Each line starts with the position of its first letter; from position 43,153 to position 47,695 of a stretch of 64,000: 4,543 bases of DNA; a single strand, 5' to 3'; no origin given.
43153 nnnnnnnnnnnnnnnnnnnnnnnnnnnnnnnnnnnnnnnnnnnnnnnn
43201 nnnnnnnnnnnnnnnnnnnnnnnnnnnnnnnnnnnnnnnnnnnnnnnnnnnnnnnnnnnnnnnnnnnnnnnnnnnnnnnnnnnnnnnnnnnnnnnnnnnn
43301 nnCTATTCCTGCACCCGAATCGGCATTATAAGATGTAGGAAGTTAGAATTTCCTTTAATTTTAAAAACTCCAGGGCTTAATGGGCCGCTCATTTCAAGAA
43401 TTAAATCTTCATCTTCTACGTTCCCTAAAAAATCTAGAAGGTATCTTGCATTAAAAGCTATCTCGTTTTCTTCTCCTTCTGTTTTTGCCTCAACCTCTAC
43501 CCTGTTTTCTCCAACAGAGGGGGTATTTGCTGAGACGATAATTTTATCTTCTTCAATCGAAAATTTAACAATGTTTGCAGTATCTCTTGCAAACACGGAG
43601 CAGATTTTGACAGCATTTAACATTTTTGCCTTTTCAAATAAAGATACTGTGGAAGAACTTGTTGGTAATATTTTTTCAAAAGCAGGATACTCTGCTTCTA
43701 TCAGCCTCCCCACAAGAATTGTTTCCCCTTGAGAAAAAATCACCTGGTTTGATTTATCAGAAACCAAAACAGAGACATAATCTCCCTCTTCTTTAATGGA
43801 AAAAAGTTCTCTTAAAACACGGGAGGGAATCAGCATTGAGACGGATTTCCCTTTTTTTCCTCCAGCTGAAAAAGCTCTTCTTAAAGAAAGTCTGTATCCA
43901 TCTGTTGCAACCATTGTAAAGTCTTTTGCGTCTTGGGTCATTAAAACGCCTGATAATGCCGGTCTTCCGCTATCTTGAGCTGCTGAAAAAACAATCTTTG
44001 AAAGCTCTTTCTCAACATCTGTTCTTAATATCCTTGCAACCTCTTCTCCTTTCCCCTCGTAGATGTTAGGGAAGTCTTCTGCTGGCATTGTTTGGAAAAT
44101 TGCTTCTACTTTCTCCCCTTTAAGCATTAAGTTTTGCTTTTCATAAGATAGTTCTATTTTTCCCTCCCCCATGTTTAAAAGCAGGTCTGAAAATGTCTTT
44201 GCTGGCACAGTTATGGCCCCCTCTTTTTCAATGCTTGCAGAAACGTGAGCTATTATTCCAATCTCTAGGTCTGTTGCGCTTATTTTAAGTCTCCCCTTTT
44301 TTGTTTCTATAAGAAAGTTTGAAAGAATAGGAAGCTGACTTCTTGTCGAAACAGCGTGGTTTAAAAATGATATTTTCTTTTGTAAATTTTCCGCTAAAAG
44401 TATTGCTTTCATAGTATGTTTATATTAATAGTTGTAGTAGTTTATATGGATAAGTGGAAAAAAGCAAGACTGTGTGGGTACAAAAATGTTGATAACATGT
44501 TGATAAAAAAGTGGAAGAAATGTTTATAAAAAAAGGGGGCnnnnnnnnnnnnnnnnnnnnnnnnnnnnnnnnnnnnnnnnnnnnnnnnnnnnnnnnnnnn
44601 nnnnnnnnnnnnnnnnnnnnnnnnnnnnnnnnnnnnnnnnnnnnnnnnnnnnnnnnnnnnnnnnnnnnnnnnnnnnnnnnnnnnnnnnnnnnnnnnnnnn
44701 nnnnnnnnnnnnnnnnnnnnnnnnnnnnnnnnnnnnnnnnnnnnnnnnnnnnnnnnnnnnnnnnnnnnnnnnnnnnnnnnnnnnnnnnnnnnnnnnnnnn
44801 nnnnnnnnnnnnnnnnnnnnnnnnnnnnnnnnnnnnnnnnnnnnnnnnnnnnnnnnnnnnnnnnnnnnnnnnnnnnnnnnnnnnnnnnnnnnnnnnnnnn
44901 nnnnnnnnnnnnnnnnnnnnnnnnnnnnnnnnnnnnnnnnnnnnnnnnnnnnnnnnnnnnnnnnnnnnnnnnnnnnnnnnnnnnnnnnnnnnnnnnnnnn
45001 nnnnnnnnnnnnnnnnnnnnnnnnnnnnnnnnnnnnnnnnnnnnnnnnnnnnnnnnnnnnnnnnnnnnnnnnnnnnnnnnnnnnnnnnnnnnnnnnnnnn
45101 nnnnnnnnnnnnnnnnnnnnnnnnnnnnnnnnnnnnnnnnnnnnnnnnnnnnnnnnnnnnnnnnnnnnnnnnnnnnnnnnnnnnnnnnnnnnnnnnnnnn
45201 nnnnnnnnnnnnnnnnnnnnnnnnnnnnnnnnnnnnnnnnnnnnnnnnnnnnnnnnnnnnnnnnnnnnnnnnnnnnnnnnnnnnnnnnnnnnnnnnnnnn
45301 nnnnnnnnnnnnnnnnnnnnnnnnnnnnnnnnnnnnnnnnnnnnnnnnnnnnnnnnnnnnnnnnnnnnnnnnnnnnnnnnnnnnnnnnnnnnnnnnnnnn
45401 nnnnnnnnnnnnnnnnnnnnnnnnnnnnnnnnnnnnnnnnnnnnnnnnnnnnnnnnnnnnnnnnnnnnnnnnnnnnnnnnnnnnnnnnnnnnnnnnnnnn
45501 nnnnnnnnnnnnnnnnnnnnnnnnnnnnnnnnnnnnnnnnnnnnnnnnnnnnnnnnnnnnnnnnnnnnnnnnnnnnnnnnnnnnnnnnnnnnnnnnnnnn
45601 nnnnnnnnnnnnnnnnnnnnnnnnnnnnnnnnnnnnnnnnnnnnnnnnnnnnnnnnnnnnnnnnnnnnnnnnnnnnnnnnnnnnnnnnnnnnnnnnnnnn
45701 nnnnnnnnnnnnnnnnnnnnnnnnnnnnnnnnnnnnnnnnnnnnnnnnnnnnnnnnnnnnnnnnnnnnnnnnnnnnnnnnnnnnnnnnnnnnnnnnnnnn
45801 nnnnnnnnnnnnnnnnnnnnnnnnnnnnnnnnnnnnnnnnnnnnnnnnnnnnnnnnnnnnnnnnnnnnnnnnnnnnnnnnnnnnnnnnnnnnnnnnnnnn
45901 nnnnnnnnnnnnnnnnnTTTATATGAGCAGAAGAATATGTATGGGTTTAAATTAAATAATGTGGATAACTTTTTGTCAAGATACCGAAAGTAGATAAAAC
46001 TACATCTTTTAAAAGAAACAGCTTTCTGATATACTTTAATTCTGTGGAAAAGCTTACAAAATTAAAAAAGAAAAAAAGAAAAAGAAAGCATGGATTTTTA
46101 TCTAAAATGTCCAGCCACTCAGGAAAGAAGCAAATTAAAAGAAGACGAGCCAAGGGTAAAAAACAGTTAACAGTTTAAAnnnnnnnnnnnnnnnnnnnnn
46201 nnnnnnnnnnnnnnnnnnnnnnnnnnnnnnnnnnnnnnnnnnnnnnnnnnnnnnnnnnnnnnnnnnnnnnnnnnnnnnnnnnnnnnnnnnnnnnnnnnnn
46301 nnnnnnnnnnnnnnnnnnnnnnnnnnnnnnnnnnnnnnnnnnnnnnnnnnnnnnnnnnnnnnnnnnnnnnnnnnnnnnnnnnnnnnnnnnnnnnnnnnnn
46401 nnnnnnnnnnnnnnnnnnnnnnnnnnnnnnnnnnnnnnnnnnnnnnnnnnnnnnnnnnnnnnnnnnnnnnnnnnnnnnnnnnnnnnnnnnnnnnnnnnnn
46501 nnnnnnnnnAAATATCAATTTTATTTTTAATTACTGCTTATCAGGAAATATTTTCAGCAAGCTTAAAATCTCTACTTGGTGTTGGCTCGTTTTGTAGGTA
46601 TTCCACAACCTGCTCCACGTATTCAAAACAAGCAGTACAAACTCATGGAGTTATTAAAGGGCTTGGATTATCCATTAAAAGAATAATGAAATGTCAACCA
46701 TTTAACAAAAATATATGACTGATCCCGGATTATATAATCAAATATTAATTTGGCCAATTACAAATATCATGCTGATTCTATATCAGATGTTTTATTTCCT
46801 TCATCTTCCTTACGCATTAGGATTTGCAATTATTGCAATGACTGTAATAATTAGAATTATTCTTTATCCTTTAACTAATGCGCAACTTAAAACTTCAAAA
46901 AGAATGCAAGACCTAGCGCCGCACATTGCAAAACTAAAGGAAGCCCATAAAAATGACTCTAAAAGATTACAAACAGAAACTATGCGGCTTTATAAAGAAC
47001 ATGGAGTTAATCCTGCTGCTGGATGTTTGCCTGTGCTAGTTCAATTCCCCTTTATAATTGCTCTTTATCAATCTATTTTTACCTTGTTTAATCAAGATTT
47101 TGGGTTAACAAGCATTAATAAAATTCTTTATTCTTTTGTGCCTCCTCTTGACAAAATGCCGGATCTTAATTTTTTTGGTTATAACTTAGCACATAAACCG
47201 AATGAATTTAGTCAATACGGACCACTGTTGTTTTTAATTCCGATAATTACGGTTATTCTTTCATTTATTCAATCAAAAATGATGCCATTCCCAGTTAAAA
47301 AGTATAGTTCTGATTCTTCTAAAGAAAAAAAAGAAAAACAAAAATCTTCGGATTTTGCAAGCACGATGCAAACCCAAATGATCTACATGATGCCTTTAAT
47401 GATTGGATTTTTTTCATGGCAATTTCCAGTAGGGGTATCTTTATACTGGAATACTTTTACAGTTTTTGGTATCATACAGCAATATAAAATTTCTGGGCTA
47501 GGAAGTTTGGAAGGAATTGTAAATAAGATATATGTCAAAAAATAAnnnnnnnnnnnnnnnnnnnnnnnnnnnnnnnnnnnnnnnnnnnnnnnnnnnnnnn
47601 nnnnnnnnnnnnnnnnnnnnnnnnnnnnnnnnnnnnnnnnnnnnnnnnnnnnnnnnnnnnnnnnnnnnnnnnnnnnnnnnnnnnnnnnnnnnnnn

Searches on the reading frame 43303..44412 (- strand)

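Call 8: search_protein_families(library=pfam, proteins=[window:43303-44412:-], max_evalue=0.001)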
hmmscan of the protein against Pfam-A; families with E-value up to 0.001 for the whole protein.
window:43303-44412:- (369 aa): 3 families
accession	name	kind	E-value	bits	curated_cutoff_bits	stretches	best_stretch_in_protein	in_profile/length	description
PF00712.24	DNA_pol3_beta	-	3.5e-27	95.4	24.4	1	2-117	2-119/120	DNA polymerase III beta subunit, N-terminal domain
PF02767.21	DNA_pol3_beta_2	-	5.5e-24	85.1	27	2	133-243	7-115/116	DNA polymerase III beta subunit, central domain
PF02768.20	DNA_pol3_beta_3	-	5.1e-22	78.4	27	1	247-366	2-121/121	DNA polymerase III beta subunit, C-terminal domain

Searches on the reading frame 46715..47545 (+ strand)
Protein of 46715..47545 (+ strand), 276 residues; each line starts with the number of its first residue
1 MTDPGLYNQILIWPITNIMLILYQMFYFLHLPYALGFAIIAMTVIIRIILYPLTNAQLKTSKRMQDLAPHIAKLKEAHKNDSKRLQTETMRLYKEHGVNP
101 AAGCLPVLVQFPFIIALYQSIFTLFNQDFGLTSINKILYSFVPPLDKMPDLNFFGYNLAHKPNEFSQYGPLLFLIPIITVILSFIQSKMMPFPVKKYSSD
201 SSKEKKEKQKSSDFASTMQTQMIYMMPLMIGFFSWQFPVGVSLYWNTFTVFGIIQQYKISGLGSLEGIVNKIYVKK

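Call 25: search_protein_families(library=pfam, proteins=[window:46715-47545:+], max_evalue=0.0001)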
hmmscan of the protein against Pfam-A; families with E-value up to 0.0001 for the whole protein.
window:46715-47545:+ (276 aa): 1 family
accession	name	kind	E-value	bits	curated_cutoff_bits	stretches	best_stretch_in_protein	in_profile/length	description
PF02096.25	60KD_IMP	-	6.7e-52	176.2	35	1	36-259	2-161/163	60Kd inner membrane protein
